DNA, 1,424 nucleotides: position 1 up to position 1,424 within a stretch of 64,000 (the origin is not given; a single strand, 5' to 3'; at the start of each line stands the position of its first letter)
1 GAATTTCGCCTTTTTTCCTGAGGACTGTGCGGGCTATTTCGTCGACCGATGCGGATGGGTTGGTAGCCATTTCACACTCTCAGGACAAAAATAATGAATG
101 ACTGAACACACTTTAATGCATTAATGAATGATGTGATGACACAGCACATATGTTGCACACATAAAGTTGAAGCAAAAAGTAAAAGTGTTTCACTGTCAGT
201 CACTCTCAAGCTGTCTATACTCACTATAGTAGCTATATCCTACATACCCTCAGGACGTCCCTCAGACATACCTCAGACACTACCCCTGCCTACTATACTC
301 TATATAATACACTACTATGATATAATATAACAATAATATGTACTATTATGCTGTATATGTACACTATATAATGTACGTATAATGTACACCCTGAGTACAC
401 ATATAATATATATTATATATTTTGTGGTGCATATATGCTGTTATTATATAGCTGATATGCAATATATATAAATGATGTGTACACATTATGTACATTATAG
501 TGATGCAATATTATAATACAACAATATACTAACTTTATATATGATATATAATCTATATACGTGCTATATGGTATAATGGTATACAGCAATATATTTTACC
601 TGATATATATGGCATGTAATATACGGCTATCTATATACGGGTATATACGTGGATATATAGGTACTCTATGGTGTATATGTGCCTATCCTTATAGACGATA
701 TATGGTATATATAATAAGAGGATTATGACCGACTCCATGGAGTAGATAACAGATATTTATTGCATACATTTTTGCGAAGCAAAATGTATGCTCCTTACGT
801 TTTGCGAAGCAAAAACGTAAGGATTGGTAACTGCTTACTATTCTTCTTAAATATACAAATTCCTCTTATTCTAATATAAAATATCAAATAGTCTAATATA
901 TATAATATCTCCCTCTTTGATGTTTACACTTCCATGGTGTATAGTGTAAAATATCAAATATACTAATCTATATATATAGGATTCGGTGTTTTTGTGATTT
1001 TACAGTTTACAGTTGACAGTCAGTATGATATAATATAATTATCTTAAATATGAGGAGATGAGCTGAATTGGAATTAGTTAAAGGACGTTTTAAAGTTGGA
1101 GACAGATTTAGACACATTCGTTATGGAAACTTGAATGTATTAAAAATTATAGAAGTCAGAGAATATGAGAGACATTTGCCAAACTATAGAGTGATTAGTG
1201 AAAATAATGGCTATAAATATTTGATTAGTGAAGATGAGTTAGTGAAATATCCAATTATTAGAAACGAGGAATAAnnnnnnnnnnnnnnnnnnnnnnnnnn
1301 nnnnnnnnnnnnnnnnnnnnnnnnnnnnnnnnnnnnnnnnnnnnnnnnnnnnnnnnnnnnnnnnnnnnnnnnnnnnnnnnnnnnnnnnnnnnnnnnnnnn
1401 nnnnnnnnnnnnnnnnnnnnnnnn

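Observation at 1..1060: Left-end non-coding kilobase: GC-rich divergent gene start, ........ iterons, then about 670 bp of AT repeats and a nested palindrome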

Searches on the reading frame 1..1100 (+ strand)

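Call 46: search_protein_families(library=pfam, proteins=[L001:1239-2945:-, L001:3693-4184:-, L001:4197-4604:-, L001:4552-4740:-, L001:4885-5040:+, L001:5030-5890:+], max_evalue=0.01)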
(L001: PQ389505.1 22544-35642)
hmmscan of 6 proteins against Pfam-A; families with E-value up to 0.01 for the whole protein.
L001:1239-2945:- (568 aa): 2 families
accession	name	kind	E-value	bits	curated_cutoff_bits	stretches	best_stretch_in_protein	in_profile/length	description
PF20441.4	TerL_nuclease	-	1.3e-38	133.3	24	1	264-547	2-280/286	Terminase large subunit, endonuclease domain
PF03354.21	TerL_ATPase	-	4.6e-17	62.7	23.7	1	84-256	1-176/178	Terminase large subunit, ATPase domain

L001:3693-4184:- (163 aa): 2 families
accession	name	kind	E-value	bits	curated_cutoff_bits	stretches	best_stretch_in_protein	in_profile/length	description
PF05119.17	Terminase_4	-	4.4e-16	59.5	24.7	1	49-146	1-95/98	Phage terminase, small subunit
PF23931.1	Terminase_6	-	0.0087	17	27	0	111-161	40-88/96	Terminase small subunit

L001:4197-4604:- (135 aa): 2 families
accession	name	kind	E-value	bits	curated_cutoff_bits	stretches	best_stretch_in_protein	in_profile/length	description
PF01844.29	HNH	-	1.9e-08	34.8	21.4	1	69-115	1-43/47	HNH endonuclease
PF14471.11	DUF4428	-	0.0049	17.1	27.8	0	64-89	18-48/51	Domain of unknown function (DUF4428)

L001:4552-4740:- (62 aa): 7 families
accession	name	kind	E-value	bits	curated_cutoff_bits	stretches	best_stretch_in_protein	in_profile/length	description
PF21344.3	Zn_ribbon_LysW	-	7.6e-05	22.7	27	0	21-37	2-18/46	Alpha-aminoadipate carrier protein LysW-like, globular domain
PF24460.1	DUF7575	-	0.00019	21.1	28.5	0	20-29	4-13/28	Domain of unknown function (DUF7575)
PF22191.2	IBR_1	-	0.001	19.3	27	0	2-16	1-15/47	IBR domain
PF13717.11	Zn_ribbon_4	-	0.0029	18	30.3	0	21-35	4-18/36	zinc-ribbon domain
PF18912.6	DZR_2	-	0.0061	16.8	27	1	7-28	24-45/56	Double zinc ribbon domain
PF23548.1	Zn_ribbon_FGT1_2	-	0.0066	16.5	27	0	21-33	22-34/35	FORGETTER1 second zinc ribbon domain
PF14255.11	Cys_rich_CPXG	-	0.0092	16.3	25.2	0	5-16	1-12/52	Cysteine-rich CPXCG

L001:4885-5040:+ (51 aa): 0 families

L001:5030-5890:+ (286 aa): 0 families

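Call 47: search_protein_families(library=phrogs, proteins=[L001:1239-2945:-, L001:3693-4184:-, L001:4197-4604:-, L001:4552-4740:-, L001:4885-5040:+, L001:5030-5890:+], max_evalue=0.001)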
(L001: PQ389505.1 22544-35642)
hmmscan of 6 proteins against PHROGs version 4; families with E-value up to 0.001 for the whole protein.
L001:1239-2945:- (568 aa): 7 families
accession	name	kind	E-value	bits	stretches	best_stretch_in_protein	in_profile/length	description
phrog_9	-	head and packaging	1.3e-114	385.8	1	23-561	176-675/812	terminase large subunit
phrog_2699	-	head and packaging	6.7e-81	272.6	1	252-558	1-302/315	terminase large subunit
phrog_4914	-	head and packaging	4.1e-53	181.1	1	6-204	7-211/213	terminase large subunit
phrog_10517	-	head and packaging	1.4e-17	65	1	4-165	31-189/207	terminase large subunit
phrog_7331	-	head and packaging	9.6e-15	55.2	1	470-555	13-98/113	terminase large subunit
phrog_2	-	head and packaging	3.4e-10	40.3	1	88-534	272-569/807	terminase large subunit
phrog_37124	-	unknown function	3.8e-07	31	1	366-485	2-130/143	-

L001:3693-4184:- (163 aa): 1 family
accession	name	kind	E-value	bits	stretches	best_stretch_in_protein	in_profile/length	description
phrog_83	-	head and packaging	4.3e-33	115.8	1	1-162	42-200/246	terminase small subunit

L001:4197-4604:- (135 aa): 18 families
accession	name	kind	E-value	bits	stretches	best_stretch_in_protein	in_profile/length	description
phrog_144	-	DNA, RNA and nucleotide metabolism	1e-22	81.6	1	3-114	20-130/175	HNH endonuclease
phrog_119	-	DNA, RNA and nucleotide metabolism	6e-15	56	1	33-114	171-252/443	HNH endonuclease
phrog_5956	-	DNA, RNA and nucleotide metabolism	9.6e-13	49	1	45-113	38-104/138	HNH endonuclease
phrog_1271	-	DNA, RNA and nucleotide metabolism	1.5e-12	48.6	1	3-118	210-317/361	HNH endonuclease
phrog_589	-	DNA, RNA and nucleotide metabolism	7.9e-12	46.3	1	39-113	64-135/179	HNH endonuclease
phrog_4581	-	head and packaging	2.5e-10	41.3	1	25-113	23-105/395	terminase small subunit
phrog_8446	-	DNA, RNA and nucleotide metabolism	2.8e-09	38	1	18-112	95-191/211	HNH endonuclease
phrog_333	-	DNA, RNA and nucleotide metabolism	1.6e-06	29.4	1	51-112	18-74/138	HNH endonuclease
phrog_338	-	DNA, RNA and nucleotide metabolism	2.4e-06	28.1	1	26-117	180-260/340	HNH endonuclease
phrog_16726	-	DNA, RNA and nucleotide metabolism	4.1e-06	27.7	1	55-117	82-141/308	HNH endonuclease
phrog_16016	-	DNA, RNA and nucleotide metabolism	5.5e-06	26.9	1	51-115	31-96/252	HNH endonuclease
phrog_2323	-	DNA, RNA and nucleotide metabolism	3.7e-05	24.7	1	36-113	6-80/113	HNH endonuclease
phrog_25061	-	DNA, RNA and nucleotide metabolism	0.00024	22.6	1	26-114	100-184/219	HNH endonuclease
phrog_740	-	DNA, RNA and nucleotide metabolism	0.00036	20.6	1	55-113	27-81/332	HNH endonuclease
phrog_11604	-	DNA, RNA and nucleotide metabolism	0.00041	21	1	53-114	62-126/160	HNH endonuclease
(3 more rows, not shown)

L001:4552-4740:- (62 aa): 1 family
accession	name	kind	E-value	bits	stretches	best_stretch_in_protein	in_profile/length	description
phrog_4875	-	unknown function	0.00051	21.2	1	5-39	13-46/77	-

L001:4885-5040:+ (51 aa): 0 families

L001:5030-5890:+ (286 aa): 0 families

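Call 48: search_dna_similar(query=L001:1239-2942:-, collection=phages, mode=protein, max_rows=60, rows=best)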
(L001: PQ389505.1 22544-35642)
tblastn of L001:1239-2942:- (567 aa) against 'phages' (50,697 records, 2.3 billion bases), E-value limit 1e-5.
Records with a match: 1899; places in all: 1902; records where one place covers at least 80% of the query: 1484.
Best place of each record, by identity: >=99% 6; 80-90% 4; 60-80% 1; <60% 1888.
By first word of the organism name: Streptococcus 423; Staphylococcus 225; Vibrio 219; Enterococcus 140; Paenibacillus 110; Lactobacillus 74; Bacillus 65; Ralstonia 62; Klebsiella 43; Leuconostoc 42; and 96 more.
By host as written in the record: - 265; Streptococcus thermophilus 130; Staphylococcus aureus 60; Ralstonia solanacearum 49; Enterococcus faecalis 43; Paenibacillus larvae 42; Gordonia terrae 3612 41; Staphylococcus sp. 31; and 643 more.
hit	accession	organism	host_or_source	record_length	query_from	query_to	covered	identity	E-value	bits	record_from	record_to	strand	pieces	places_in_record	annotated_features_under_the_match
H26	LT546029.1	Enterococcus phage VFW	-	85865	1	567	100%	100.0%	0e+0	1112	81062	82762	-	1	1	hypothetical protein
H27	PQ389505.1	Enterococcus phage vB_EfKM29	Enterococcus faecium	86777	1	567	100%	100.0%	0e+0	1112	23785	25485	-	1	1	terminase large subunit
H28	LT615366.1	Enterococcus phage VPE25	-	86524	1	567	100%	99.8%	0e+0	1110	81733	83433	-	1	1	hypothetical protein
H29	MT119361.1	Enterococcus phage vipetofem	Enterococcus faecalis ATCC 700802 / V583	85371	1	567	100%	99.8%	0e+0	1110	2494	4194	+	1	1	terminase large subunit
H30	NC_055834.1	Enterococcus phage vipetofem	Enterococcus faecalis ATCC 700802 / V583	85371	1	567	100%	99.8%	0e+0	1110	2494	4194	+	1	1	terminase large subunit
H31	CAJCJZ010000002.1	Enterococcus phage vB_EfaS_140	Gamoneu cheese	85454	1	567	100%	99.1%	0e+0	1104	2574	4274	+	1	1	Phage terminase, large subunit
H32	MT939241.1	Enterococcus phage 9183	Enterococcus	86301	4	567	99%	85.1%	0e+0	957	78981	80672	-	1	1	terminase large subunit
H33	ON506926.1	Enterococcus phage TJE4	Enterococcus faecium strain UCH5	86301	4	567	99%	85.1%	0e+0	957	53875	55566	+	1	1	hypothetical protein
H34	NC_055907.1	Enterococcus phage 9183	Enterococcus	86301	4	567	99%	85.1%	0e+0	957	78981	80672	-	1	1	terminase large subunit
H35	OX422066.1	Enterococcus phage Planchet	-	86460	4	567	99%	84.8%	0e+0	955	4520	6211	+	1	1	Terminase, large subunit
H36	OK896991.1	Geobacillus phage GR1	Geobacillus stearothermophilus ATCC ...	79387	5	567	99%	63.5%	0e+0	710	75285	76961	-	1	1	terminase large subunit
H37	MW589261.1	Staphylococcus phage vB-SscS-F1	Mammaliicoccus sciuri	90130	6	567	99%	58.9%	9e-128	646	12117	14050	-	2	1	terminase large subunit (x2)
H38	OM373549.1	Staphylococcus phage vB_SpsS-DH5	Staphylococcus pseudintermedius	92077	6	567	99%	58.7%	0e+0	646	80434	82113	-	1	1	record has no annotation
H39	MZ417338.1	Staphylococcus phage PG-2021_4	Mammaliicoccus sciuri C6854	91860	6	567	99%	58.3%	0e+0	647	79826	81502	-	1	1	record has no annotation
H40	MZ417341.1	Staphylococcus phage PG-2021_67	Mammaliicoccus sciuri C6854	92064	6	567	99%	58.3%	0e+0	647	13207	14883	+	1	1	record has no annotation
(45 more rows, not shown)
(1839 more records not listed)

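Call 74: find_homologous_proteins(query=L001:5030-5887:+, max_evalue=0.00001)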
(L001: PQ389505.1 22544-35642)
Query L001:5030-5887:+ (286 aa): 3 proteins with E <= 0.00001 among 618 candidates.
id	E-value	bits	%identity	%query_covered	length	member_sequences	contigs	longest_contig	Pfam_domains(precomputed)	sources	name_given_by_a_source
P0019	1.2e-186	637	100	100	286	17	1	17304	-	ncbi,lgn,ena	-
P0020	5.0e-160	549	86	100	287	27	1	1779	-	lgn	-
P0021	3.8e-67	245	45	97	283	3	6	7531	-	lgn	-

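Call 75: find_encoding_contigs(protein=P0021, flank=8000, max_places=10)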
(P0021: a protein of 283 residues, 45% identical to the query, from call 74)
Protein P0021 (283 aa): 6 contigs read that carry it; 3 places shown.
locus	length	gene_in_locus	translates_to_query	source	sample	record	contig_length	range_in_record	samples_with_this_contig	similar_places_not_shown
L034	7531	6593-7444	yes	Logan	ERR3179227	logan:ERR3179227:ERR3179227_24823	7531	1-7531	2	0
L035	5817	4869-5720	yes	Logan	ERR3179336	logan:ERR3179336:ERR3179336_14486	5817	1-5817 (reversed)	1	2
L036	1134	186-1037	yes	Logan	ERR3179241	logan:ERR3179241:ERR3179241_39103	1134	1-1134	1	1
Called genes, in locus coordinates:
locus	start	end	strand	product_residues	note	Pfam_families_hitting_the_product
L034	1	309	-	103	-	?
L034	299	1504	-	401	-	PF04586:Peptidase_S78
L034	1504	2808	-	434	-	PF04860:Phage_portal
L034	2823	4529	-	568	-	PF03354:TerL_ATPase, PF20441:TerL_nuclease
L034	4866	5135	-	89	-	-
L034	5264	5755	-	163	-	PF05119:Terminase_4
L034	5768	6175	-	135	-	PF01844:HNH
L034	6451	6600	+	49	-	-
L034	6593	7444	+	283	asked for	-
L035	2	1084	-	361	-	?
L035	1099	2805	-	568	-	PF03354:TerL_ATPase, PF20441:TerL_nuclease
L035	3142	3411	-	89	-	-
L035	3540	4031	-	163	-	PF05119:Terminase_4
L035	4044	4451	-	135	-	PF01844:HNH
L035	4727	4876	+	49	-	-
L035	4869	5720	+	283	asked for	-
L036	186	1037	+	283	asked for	-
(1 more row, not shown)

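Call 76: find_encoding_contigs(protein=P0019, flank=3000, max_places=10)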
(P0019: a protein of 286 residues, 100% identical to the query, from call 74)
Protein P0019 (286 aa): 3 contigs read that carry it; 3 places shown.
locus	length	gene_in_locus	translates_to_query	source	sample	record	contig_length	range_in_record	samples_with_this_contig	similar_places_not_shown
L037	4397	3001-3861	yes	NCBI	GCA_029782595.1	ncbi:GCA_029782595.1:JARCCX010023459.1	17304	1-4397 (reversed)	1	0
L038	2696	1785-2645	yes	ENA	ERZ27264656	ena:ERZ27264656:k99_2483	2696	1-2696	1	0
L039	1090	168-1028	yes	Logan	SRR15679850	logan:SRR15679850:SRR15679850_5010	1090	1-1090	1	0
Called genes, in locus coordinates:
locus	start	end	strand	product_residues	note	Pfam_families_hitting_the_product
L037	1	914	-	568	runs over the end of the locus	PF03354:TerL_ATPase, PF20441:TerL_nuclease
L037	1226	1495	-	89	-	-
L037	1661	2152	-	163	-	PF05119:Terminase_4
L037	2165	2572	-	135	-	PF01844:HNH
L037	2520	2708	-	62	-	-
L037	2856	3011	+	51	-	-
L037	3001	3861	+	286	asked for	-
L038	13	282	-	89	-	-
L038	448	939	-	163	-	PF05119:Terminase_4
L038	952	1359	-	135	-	PF01844:HNH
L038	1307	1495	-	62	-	-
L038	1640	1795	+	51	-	-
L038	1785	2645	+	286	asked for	-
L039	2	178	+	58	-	?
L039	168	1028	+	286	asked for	-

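Call 80: find_encoding_contigs(protein=P0020, flank=3000, max_places=10)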
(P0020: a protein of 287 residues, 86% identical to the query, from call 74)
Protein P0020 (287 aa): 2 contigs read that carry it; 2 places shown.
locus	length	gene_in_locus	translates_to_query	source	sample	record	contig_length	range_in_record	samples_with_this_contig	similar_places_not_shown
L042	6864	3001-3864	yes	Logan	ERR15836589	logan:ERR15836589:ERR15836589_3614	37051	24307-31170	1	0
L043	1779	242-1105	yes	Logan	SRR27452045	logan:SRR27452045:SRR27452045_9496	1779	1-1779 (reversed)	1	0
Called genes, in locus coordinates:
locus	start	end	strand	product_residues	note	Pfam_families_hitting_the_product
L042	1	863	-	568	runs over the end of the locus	PF03354:TerL_ATPase, PF20441:TerL_nuclease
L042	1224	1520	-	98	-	-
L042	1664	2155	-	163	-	PF05119:Terminase_4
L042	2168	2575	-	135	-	PF01844:HNH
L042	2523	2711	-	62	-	-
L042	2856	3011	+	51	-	-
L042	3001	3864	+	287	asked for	-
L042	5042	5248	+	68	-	-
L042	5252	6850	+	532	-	PF01443:Viral_helicase1 (faint), PF13245:AAA_19 (weak), PF13479:AAA_24 (faint), PF13604:AAA_30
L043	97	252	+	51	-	-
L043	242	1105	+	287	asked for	-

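Call 97: search_solved_structures(query=L001:1239-2942:-, max_evalue=0.001)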
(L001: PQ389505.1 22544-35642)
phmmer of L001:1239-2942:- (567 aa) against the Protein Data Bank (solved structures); distinct sequences matched with E-value up to 0.001: 1.
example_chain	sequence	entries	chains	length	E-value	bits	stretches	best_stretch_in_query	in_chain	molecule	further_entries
6z6d_A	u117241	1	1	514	1.2e-12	50.7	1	70-558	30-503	Terminase large subunit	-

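Call 98: search_solved_structures(query=L001:3693-4181:-, max_evalue=0.01)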
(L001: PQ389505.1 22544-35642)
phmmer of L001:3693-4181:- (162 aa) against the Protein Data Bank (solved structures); distinct sequences matched with E-value up to 0.01: 0.

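Call 99: search_solved_structures(query=L001:4197-4601:-, max_evalue=0.01)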
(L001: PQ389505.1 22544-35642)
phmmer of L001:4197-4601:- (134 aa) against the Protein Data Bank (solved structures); distinct sequences matched with E-value up to 0.01: 1.
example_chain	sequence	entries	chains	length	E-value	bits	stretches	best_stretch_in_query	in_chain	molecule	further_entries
5h0m_A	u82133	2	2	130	2.8e-07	34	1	16-112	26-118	HNH endonuclease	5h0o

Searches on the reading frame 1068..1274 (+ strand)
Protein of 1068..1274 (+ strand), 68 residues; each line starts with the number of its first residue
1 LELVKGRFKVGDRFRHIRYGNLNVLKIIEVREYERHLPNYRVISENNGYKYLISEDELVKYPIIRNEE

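Call 38: find_encoding_contigs(protein=window:1068-1274:+, flank=4000, max_places=10)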
Protein window:1068-1274:+ (68 aa): 23 contigs read that carry it; 10 places shown.
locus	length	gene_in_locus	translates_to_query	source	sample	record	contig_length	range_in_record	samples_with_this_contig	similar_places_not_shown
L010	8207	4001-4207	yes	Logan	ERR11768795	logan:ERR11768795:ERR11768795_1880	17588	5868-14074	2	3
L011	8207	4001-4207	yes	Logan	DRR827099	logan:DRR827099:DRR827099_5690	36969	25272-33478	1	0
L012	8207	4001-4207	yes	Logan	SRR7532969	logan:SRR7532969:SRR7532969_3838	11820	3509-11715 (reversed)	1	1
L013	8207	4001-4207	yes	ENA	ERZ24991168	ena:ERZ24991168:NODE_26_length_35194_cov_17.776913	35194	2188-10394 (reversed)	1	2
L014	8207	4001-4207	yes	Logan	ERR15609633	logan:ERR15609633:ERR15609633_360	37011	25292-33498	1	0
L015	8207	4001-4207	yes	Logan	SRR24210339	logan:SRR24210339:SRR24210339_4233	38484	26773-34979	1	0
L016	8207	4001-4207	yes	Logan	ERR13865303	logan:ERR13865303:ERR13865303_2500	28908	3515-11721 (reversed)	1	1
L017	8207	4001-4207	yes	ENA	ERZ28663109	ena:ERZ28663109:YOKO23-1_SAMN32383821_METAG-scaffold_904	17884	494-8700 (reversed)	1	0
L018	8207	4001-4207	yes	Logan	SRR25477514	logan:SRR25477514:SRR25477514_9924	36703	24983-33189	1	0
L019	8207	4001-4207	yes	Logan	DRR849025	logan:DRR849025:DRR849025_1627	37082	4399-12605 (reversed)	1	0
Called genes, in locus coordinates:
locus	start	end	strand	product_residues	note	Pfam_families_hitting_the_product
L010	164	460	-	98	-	-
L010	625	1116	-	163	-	PF05119:Terminase_4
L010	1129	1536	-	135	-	PF01844:HNH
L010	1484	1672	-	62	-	-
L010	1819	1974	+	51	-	-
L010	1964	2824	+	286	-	-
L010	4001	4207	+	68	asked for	-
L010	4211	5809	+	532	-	PF01443:Viral_helicase1 (faint), PF13245:AAA_19 (weak), PF13604:AAA_30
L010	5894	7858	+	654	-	PF13245:AAA_19, PF13604:AAA_30, PF01443:Viral_helicase1 (weak), PF13538:UvrD_C_2 (weak)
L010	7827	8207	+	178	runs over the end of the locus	-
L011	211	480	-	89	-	-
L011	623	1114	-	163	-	PF05119:Terminase_4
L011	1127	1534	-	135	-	PF01844:HNH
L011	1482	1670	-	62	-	-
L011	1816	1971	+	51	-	-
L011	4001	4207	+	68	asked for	-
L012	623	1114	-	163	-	PF05119:Terminase_4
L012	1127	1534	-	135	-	PF01844:HNH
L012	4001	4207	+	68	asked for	-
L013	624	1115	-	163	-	PF05119:Terminase_4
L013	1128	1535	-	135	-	PF01844:HNH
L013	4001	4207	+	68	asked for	-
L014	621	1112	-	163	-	PF05119:Terminase_4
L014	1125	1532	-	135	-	PF01844:HNH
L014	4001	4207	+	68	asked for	-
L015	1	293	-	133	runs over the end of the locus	PF05119:Terminase_4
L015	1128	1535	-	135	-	PF01844:HNH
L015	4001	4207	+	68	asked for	-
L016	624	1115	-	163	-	PF05119:Terminase_4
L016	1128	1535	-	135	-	PF01844:HNH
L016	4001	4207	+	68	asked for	-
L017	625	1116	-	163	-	PF05119:Terminase_4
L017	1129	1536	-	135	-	PF01844:HNH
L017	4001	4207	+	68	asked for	-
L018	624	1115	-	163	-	PF05119:Terminase_4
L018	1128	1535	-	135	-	PF01844:HNH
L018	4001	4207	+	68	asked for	-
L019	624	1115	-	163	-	PF05119:Terminase_4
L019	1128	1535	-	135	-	PF01844:HNH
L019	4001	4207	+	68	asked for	-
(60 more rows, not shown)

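Call 46: search_protein_families(library=pfam, proteins=[window:1068-1274:+], max_evalue=0.01)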
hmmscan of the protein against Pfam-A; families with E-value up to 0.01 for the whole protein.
window:1068-1274:+ (68 aa): 0 families

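Call 47: search_protein_families(library=phrogs, proteins=[window:1068-1274:+], max_evalue=0.001)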
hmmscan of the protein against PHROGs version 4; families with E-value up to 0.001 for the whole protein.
window:1068-1274:+ (68 aa): 0 families
